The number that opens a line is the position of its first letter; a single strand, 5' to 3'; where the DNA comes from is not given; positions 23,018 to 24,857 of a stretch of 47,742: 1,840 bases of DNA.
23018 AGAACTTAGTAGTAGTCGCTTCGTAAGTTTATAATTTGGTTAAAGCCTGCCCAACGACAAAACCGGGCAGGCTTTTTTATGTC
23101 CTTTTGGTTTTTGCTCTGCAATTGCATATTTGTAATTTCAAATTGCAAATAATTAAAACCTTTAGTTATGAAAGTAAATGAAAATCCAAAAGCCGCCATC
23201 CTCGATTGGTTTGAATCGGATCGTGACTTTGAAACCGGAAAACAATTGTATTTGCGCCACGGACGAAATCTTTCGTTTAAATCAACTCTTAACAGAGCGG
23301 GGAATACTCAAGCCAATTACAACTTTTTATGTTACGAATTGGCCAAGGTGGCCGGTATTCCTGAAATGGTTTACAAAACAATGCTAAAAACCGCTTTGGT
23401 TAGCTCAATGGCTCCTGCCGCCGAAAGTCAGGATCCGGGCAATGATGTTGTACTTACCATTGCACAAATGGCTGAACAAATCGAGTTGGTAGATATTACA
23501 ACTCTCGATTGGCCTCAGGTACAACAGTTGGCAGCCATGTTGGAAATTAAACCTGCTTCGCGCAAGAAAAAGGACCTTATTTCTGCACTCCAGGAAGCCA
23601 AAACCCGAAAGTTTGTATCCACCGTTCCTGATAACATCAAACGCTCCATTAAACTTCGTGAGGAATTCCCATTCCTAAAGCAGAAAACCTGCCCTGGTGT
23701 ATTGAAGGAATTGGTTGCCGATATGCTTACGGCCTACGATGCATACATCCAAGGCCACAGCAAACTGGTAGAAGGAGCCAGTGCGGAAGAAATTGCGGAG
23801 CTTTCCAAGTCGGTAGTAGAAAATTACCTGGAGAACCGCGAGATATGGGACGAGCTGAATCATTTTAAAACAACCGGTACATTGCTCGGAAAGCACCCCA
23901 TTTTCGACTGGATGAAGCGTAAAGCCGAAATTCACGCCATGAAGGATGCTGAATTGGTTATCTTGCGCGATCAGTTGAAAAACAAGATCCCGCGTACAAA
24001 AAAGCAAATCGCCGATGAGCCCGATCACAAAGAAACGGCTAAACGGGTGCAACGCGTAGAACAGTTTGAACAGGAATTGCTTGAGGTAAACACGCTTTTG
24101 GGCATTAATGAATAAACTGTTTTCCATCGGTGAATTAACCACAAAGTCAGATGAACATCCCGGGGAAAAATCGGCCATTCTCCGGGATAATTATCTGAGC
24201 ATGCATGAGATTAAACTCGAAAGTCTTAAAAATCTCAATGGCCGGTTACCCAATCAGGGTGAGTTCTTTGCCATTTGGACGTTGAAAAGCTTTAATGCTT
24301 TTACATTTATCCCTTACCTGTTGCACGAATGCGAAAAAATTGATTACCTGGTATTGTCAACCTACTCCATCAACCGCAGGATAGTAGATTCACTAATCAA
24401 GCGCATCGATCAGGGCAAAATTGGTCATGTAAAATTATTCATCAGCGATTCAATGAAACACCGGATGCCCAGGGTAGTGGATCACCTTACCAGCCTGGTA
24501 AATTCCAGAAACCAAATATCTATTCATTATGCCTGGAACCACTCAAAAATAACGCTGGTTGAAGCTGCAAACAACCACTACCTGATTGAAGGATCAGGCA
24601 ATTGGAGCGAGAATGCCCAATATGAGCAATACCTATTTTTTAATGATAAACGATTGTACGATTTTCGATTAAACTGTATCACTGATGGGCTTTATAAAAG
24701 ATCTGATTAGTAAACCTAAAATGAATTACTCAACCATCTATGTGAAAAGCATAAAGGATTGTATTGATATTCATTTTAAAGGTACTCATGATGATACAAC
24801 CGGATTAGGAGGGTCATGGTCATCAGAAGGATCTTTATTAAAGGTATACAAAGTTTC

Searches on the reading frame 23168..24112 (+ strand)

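Call 87: search_protein_families(library=phrogs, proteins=[window:23168-24112:+], max_evalue=0.001)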
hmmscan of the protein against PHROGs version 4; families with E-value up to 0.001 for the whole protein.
window:23168-24112:+ (315 aa): 1 family
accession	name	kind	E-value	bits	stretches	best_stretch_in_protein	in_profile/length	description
phrog_21662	-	unknown function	7.2e-16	59.4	1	139-314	92-284/288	-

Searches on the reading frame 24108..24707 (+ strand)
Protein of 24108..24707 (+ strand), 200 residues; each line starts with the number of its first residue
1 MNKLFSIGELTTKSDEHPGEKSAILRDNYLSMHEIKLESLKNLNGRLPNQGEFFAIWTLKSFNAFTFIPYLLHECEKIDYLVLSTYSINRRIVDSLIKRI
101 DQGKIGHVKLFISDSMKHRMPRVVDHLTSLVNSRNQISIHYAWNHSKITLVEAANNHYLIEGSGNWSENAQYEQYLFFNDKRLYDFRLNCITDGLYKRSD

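Call 87: search_protein_families(library=phrogs, proteins=[window:24108-24707:+], max_evalue=0.001)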
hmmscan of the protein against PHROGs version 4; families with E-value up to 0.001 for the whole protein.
window:24108-24707:+ (200 aa): 1 family
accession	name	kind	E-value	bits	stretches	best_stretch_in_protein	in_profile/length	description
phrog_20533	-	unknown function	3.2e-49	168.2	1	2-193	8-198/202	-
